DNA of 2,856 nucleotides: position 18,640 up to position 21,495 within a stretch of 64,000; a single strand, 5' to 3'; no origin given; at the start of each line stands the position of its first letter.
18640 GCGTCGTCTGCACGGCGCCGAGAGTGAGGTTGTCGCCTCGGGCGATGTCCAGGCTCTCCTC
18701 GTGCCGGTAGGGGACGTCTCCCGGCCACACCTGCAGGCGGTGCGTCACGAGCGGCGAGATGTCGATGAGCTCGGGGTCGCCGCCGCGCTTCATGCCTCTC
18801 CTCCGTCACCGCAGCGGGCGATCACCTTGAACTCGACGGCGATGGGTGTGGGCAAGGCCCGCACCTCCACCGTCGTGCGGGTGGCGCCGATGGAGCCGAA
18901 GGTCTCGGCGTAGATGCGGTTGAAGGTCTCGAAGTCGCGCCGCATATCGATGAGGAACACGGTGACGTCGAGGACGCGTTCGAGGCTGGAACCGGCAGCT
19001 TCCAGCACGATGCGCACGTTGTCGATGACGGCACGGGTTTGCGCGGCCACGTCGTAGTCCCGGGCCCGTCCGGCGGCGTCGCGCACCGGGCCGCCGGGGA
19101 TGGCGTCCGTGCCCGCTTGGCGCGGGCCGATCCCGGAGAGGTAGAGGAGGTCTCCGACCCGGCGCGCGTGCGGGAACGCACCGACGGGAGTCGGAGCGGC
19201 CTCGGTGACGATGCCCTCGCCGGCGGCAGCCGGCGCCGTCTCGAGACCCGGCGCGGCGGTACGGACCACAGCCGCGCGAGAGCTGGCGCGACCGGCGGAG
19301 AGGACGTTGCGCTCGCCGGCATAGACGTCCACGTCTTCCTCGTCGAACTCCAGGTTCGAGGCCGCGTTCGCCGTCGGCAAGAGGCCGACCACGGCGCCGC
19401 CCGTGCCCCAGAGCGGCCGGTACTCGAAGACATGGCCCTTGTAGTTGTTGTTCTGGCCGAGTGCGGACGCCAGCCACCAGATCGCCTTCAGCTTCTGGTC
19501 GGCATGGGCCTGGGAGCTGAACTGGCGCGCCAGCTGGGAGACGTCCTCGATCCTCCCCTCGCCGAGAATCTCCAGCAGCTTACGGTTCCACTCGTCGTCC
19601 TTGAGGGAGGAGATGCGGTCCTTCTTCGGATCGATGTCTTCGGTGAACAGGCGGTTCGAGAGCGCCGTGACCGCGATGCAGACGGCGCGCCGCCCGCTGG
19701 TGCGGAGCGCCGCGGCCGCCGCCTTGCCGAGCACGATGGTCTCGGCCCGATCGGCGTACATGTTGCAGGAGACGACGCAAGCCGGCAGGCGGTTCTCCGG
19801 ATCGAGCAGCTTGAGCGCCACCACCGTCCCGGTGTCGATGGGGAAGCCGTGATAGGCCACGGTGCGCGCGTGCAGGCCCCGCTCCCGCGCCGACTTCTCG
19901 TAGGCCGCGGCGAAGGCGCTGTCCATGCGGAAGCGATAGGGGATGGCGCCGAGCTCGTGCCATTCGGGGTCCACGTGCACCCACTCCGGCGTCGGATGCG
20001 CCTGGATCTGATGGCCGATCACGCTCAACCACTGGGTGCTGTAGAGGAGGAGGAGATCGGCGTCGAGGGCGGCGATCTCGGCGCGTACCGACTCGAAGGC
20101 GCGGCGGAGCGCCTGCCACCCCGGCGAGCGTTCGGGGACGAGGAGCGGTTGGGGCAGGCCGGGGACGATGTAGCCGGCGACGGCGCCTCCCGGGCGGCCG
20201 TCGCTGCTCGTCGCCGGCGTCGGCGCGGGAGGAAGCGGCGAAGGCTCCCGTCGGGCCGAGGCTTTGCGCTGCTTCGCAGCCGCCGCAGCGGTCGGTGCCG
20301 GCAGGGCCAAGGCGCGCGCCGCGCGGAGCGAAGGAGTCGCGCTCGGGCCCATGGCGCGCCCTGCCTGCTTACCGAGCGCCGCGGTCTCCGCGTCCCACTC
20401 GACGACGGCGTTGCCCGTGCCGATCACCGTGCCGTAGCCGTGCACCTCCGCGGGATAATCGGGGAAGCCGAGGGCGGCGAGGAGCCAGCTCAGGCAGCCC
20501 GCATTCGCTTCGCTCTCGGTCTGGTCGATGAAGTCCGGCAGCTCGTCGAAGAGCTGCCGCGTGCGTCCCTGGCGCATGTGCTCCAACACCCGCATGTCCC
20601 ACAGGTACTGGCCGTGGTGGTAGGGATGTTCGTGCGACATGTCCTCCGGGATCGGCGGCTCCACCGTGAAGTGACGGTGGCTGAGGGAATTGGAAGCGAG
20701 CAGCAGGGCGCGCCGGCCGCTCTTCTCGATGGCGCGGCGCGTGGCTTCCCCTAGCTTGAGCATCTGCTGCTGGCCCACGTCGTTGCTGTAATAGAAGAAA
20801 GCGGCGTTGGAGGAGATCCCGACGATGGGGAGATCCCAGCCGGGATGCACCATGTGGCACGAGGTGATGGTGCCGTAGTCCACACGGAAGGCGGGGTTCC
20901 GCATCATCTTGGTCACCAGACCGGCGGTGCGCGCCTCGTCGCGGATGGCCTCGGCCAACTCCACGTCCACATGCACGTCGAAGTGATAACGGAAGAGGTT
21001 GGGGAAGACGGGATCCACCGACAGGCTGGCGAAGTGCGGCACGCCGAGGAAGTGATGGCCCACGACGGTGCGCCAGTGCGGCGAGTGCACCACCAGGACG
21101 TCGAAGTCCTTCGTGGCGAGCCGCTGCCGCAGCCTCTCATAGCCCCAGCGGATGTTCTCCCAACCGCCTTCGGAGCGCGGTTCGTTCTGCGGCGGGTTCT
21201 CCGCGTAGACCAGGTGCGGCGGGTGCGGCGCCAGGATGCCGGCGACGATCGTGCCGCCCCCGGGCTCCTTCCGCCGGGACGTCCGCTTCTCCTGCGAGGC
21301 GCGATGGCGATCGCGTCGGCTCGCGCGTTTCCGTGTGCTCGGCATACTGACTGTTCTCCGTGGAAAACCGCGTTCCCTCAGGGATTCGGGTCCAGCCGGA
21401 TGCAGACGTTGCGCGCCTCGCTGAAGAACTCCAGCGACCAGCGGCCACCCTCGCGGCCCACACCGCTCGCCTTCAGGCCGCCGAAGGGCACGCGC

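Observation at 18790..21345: Single 851-aa polypeptide fusing AmnB-like and AmnA-like LigB domains with a RidA/AmnD-like deaminase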

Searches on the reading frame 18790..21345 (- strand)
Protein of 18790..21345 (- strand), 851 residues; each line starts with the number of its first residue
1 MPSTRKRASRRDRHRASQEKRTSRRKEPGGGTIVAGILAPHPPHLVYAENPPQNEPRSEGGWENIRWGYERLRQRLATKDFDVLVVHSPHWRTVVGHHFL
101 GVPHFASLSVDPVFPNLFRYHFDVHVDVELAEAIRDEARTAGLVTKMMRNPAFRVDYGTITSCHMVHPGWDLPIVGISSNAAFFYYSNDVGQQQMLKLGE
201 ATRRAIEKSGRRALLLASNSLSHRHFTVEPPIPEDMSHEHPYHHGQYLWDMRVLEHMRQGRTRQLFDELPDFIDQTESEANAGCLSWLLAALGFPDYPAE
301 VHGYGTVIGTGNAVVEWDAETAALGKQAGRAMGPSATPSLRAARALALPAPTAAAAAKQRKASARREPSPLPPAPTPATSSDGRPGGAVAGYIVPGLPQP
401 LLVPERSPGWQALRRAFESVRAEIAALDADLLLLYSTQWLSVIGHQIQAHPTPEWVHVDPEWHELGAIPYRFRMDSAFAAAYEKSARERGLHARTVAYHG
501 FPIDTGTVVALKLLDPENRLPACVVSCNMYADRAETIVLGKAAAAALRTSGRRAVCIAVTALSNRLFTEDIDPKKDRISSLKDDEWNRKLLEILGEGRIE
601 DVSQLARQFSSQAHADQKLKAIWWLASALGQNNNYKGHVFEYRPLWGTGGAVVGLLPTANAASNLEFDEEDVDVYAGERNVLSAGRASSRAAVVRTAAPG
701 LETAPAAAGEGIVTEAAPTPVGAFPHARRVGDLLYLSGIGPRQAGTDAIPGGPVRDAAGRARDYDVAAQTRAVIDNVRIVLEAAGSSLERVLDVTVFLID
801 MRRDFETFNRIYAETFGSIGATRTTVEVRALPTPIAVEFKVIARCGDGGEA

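Call 5: search_protein_families(library=pfam, proteins=[window:18790-21345:-], max_evalue=0.01)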
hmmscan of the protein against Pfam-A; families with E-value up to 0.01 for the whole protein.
window:18790-21345:- (851 aa): 2 families
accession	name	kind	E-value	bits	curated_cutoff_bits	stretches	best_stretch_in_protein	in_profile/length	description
PF02900.23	LigB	-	1.9e-37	129.3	26.3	2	37-293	3-245/269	Catalytic LigB subunit of aromatic ring-opening dioxygenase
PF01042.26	Ribonuc_L-PSP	-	1e-21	77.6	27.3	1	715-844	2-120/121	Endoribonuclease L-PSP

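Call 6: search_protein_families(library=ncbifam, proteins=[window:18790-21345:-], max_evalue=0.01)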
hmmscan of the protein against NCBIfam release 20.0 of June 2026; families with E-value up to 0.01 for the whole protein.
window:18790-21345:- (851 aa): 8 families
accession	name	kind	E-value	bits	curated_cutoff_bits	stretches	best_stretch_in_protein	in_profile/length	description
TIGR02298.1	HpaD_Fe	equivalog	5.7e-40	137.5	315.95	2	41-302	14-264/284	3,4-dihydroxyphenylacetate 2,3-dioxygenase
TIGR00004.1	TIGR00004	subfamily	1.1e-22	80.6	106.25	1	712-843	4-123/125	Rid family detoxifying hydrolase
NF008490.0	PRK11401.1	equivalog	2.6e-09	37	222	1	763-843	43-125/129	enamine/imine deaminase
TIGR03610.1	RutC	equivalog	2.3e-08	34.2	169.1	1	712-843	6-124/127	pyrimidine utilization protein C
NF009910.0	PRK13370.1-4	equivalog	8.7e-08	31.7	291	1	70-266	32-216/312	3-carboxyethylcatechol 2,3-dioxygenase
NF009908.0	PRK13370.1-2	equivalog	3.7e-05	23.3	467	1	123-234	83-185/314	3-carboxyethylcatechol 2,3-dioxygenase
NF009907.0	PRK13370.1-1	equivalog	0.0011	18.1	549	0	73-234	35-185/314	3-carboxyethylcatechol 2,3-dioxygenase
NF009909.0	PRK13370.1-3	subfamily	0.0049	16.3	286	0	584-654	211-281/286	3-carboxyethylcatechol 2,3-dioxygenase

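Call 7: search_solved_structures(query=window:18790-21345:-, max_evalue=0.01, show_alignments=3)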
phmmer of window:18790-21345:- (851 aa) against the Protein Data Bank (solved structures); distinct sequences matched with E-value up to 0.01: 59.
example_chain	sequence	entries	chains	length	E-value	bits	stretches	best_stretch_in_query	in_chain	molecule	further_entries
3vsg_B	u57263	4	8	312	7.4e-126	424.5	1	31-326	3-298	2-amino-5-chlorophenol 1,6-dioxygenase beta subunit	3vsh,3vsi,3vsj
8ihg_A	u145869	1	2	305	8.9e-122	411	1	30-331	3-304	2-aminophenol 1,6-dioxygenase beta subunit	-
7txy_B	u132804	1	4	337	3.2e-111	376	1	28-327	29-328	2-aminophenol 1,6-dioxygenase subunit beta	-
7txy_A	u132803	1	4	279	9.8e-61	209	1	387-654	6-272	2-amino-5-chlorophenol 1,6-dioxygenase subunit alpha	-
3vsg_A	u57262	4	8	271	5.8e-51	176.7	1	389-653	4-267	2-amino-5-chlorophenol 1,6-dioxygenase alpha subunit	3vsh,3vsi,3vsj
8ihg_B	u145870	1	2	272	3.9e-47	164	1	389-654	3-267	2-aminophenol 1,6-dioxygenase alpha subunit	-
6izh_A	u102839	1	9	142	2e-23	85.6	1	713-843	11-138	2-aminomuconate deaminase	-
2dyy_A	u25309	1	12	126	1.6e-18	69.4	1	710-843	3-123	UPF0076 protein PH0854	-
1x25_A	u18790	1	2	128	1.8e-16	62.6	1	710-844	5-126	Hypothetical UPF0076 protein ST0811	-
2csl_A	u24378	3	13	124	3.2e-15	58.5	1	710-843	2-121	protein translation initiation inhibitor | translation initiation inhibitor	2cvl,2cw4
5yu2_A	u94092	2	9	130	3e-14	55.3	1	712-844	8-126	Translation initiation inhibitor homologue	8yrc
1jd1_A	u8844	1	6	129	7.5e-14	53.9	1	712-844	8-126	HYPOTHETICAL 13.9 KDA PROTEIN IN FCY2-PET117 INTERGENIC REGION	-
8v8r_A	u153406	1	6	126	2.5e-13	52.2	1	712-844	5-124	Enamine/imine deaminase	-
3l7q_A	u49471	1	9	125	2.9e-12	48.7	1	712-844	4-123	Putative translation initiation inhibitor, aldR regulator-like protein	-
1xrg_A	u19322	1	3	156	3.9e-12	48.3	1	712-843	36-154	Putative translation initiation inhibitor, yjgF family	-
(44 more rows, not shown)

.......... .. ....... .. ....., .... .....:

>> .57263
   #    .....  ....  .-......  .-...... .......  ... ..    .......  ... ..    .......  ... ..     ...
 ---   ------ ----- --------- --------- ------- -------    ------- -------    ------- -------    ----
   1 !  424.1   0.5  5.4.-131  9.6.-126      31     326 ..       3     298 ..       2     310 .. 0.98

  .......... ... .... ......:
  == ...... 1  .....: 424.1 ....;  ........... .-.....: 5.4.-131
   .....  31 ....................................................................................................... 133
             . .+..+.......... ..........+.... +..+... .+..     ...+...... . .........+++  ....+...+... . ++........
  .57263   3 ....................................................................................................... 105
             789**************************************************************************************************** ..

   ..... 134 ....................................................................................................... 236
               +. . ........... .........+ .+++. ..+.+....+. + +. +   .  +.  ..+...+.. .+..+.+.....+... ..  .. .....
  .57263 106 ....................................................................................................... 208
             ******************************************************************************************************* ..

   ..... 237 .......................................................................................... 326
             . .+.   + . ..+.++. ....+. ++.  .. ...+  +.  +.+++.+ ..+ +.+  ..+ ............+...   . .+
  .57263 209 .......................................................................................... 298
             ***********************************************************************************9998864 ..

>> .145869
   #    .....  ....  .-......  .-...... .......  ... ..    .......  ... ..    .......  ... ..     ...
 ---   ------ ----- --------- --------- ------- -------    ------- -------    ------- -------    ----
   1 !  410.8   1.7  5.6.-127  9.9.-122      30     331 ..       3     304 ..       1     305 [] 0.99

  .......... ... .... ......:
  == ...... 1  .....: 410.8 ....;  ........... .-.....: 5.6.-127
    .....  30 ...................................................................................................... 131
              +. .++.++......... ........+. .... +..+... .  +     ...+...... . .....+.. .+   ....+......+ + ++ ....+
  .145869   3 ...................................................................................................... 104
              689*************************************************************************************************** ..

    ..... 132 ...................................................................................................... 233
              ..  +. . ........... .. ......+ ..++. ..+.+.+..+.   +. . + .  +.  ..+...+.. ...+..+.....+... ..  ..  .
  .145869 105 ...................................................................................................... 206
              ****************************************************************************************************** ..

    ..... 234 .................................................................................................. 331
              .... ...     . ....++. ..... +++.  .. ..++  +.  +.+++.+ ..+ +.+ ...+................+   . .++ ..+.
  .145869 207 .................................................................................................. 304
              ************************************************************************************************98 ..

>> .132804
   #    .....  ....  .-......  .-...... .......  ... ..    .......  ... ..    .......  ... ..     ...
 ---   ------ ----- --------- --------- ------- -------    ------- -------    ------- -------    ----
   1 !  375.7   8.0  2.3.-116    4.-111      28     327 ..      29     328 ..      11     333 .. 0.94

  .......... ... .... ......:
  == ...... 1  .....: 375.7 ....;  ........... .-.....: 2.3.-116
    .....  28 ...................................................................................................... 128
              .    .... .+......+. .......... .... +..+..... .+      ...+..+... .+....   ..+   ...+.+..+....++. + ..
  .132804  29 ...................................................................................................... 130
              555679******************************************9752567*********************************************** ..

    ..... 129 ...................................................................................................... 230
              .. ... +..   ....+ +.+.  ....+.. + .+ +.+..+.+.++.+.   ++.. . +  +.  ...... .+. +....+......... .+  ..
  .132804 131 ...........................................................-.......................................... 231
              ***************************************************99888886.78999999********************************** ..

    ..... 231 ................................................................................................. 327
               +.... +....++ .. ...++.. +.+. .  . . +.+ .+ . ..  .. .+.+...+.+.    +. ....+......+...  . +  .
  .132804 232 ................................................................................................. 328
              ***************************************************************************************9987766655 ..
